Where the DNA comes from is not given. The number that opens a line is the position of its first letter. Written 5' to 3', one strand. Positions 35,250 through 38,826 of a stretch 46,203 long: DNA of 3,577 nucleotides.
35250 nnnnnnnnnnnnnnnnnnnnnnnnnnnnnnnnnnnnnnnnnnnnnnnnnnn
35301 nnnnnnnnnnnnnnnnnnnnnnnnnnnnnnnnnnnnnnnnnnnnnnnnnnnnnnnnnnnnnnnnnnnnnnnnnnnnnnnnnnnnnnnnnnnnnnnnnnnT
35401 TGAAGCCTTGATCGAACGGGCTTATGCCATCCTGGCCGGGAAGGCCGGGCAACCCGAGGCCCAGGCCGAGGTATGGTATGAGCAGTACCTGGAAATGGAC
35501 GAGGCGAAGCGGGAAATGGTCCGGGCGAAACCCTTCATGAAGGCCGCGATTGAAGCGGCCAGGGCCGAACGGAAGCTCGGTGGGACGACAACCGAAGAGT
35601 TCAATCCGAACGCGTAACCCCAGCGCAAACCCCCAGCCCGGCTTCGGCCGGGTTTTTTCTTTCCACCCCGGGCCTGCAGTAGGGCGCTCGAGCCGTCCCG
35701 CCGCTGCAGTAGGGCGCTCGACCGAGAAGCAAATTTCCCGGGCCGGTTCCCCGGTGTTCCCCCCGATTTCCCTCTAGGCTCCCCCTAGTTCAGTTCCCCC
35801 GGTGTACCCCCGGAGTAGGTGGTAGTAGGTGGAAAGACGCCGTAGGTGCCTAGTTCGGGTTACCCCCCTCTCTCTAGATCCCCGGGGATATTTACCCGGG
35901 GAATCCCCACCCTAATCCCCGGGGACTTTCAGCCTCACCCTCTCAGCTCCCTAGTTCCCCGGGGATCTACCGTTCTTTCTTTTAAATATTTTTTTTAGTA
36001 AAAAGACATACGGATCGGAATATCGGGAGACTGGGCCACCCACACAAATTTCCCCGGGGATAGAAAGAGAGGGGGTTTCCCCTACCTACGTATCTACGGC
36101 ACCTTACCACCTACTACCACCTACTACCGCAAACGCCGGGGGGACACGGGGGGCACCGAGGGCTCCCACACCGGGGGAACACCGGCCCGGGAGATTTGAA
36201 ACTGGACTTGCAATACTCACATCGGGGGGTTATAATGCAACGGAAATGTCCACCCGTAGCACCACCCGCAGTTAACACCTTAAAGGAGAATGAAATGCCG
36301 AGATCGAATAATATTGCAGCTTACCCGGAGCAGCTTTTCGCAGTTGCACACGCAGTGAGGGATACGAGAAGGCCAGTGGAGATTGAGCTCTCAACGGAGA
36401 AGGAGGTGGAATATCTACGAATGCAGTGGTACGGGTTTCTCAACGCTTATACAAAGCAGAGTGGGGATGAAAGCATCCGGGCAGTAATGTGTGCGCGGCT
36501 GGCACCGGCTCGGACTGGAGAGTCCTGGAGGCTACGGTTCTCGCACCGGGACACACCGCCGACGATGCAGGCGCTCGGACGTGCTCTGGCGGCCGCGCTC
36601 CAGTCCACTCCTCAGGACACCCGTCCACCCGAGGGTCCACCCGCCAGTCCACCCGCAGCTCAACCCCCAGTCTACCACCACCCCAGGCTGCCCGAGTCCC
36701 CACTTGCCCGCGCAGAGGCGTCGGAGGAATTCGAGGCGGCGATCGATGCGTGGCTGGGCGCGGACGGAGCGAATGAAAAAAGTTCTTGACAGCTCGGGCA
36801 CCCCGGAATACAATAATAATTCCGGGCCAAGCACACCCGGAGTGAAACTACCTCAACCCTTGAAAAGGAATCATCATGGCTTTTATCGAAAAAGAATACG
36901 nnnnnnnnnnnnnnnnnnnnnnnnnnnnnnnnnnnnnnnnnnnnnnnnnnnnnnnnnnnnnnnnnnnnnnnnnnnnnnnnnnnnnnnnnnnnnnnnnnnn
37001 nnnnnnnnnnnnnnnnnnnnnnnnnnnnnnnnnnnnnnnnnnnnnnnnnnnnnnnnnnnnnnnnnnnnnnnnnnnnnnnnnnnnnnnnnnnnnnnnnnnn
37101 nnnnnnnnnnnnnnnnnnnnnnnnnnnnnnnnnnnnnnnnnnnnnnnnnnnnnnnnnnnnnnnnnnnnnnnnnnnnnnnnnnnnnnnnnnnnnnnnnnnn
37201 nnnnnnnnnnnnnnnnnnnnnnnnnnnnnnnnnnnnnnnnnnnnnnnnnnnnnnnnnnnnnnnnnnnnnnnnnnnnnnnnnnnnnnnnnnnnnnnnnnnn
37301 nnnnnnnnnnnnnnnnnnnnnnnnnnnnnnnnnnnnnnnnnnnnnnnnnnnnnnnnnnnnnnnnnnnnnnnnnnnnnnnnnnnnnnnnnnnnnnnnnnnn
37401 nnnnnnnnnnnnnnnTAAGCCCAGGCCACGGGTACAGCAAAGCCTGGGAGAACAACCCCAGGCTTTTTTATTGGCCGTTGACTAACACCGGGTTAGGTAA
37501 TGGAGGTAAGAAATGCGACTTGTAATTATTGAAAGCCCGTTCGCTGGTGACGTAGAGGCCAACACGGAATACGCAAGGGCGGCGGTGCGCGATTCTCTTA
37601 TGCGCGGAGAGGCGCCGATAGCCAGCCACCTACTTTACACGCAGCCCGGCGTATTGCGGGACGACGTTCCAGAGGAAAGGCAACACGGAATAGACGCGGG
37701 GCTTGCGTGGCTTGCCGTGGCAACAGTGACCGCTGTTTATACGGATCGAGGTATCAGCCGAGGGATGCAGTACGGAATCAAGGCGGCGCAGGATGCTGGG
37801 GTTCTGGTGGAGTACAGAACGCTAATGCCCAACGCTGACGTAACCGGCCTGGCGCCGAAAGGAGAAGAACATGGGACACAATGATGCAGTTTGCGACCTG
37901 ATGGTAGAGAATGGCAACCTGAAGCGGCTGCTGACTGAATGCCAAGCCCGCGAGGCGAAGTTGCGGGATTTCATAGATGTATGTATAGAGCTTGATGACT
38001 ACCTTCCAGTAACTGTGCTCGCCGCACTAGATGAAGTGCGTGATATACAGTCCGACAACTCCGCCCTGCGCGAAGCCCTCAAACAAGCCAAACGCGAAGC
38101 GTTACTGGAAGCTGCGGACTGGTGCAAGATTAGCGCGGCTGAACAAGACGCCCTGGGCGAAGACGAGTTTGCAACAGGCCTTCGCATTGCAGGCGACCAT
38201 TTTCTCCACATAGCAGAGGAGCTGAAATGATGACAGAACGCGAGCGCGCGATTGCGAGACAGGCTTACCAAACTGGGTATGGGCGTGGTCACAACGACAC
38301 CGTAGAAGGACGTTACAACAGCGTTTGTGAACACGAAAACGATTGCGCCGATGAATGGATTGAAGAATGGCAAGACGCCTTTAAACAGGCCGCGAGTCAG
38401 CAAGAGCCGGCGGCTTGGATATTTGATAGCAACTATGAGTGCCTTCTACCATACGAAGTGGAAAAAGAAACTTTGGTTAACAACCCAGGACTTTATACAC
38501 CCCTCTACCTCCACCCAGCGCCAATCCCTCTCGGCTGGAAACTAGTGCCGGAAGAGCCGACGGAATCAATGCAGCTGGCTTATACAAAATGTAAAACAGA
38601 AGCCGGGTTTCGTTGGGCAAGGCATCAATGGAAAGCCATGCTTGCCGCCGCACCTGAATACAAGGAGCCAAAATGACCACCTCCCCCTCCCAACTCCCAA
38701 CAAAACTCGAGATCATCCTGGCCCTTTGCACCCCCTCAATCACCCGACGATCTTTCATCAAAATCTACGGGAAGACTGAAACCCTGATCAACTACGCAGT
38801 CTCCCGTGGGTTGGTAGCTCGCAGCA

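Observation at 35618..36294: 677-nt non-coding hub: modular ~160-bp-arm palindrome with 10-bp iterons and an AT-rich core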

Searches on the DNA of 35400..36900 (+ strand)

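Call 5: search_dna_similar(query=window:35400-36900:+, collection=phages, mode=distant)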
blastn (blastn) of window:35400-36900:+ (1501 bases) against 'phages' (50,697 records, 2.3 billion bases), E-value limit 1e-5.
No match.
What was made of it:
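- Tried and rejected: The region has no match in the phage collection (call 5).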

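Call 67: search_rna_families(source=window, start=35500, end=36400, threshold=evalue, max_evalue=1)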
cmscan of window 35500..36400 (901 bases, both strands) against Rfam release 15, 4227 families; matches with E-value up to 1: 1.
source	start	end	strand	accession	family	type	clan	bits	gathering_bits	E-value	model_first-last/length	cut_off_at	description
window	35616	35660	+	RF02784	SorX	Gene; sRNA;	-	15.8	46.6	0.73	1-73/73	no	Singlet oxygen resistance RNA X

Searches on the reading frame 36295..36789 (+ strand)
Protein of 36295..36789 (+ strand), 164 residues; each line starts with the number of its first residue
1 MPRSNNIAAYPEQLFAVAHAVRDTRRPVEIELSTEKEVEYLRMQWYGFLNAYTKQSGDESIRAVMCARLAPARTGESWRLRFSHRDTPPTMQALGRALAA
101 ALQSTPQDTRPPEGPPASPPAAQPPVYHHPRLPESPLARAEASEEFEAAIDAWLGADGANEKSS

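Call 6: search_protein_families(library=pfam, proteins=[window:36295-36789:+], max_evalue=0.01)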
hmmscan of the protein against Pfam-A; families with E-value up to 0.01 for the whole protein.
window:36295-36789:+ (164 aa): 0 families

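Call 7: search_protein_families(library=phrogs, proteins=[window:36295-36789:+], max_evalue=0.01)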
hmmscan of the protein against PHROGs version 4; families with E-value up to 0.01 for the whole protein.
window:36295-36789:+ (164 aa): 0 families
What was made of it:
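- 36295..36789 (+): First early gene (164 aa), a positional orthologue across relatives. No family hit (calls 6, 7).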

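Call 13: find_related_loci(query=window:36295-36789:+, collection=viral_contigs, flank=5000)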
Query window:36295-36789:+ (164 aa) in viral_contigs; peptide patterns used: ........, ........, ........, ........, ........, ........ (x = any residue, [..] = any of these).
16 stretches matched a pattern, but none encodes a relative of the query by tblastn (E <= 1e-3).

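Call 15: find_encoding_contigs(protein=window:36295-36789:+, flank=3000, max_places=6)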
Protein window:36295-36789:+ (164 aa): no gene with exactly this product is on record in the collection.

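Call 16: find_homologous_proteins(query=window:36295-36789:+, max_evalue=0.001)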
Query window:36295-36789:+ (164 aa): 1 proteins with E <= 0.001 among 455 candidates.
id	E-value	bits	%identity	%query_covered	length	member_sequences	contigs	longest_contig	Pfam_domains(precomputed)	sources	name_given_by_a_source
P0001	5.8e-103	359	100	100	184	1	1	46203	-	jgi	-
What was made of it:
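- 36295..36789 (+): Only itself found in the protein database (call 16).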

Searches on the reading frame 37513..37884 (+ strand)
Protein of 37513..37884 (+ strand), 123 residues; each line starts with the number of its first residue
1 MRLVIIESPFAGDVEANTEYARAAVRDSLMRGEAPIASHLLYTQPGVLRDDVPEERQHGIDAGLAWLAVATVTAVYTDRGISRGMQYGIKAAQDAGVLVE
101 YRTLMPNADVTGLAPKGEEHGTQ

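Call 6: search_protein_families(library=pfam, proteins=[window:37513-37884:+], max_evalue=0.01)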
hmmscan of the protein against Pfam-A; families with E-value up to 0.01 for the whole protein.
window:37513-37884:+ (123 aa): 1 family
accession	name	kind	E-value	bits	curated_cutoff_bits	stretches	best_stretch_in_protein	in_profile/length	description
PF24963.1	DUF7768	-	2.4e-32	111.6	26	1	3-101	2-97/98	Domain of unknown function (DUF7768)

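Call 7: search_protein_families(library=phrogs, proteins=[window:37513-37884:+], max_evalue=0.01)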
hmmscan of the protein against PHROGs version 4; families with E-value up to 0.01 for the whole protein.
window:37513-37884:+ (123 aa): 2 families
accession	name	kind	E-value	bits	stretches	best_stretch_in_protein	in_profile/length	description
phrog_24212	-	unknown function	9.4e-42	143.8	1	2-104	95-201/204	-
phrog_355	-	DNA, RNA and nucleotide metabolism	2.4e-27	96.9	1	1-108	74-178/249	nucleoside 2-deoxyribosyltransferase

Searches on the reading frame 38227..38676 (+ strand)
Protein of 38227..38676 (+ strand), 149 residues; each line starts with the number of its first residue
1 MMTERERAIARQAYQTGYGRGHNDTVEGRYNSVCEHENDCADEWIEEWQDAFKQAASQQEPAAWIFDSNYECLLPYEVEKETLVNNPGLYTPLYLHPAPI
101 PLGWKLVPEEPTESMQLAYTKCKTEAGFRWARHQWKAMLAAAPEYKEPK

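Call 6: search_protein_families(library=pfam, proteins=[window:38227-38676:+], max_evalue=0.01)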
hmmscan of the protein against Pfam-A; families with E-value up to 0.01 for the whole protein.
window:38227-38676:+ (149 aa): 0 families

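Call 7: search_protein_families(library=phrogs, proteins=[window:38227-38676:+], max_evalue=0.01)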
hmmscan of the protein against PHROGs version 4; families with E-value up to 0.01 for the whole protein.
window:38227-38676:+ (149 aa): 4 families
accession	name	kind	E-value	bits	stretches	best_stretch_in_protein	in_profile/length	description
phrog_5913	-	unknown function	4.2e-07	31.2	1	100-147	116-168/173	-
phrog_12449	-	unknown function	5.8e-06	27.5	1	100-145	166-215/220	-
phrog_17860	-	unknown function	0.0011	20.3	1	100-144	75-120/123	-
phrog_37212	-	unknown function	0.0058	17.6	1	102-144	70-112/194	-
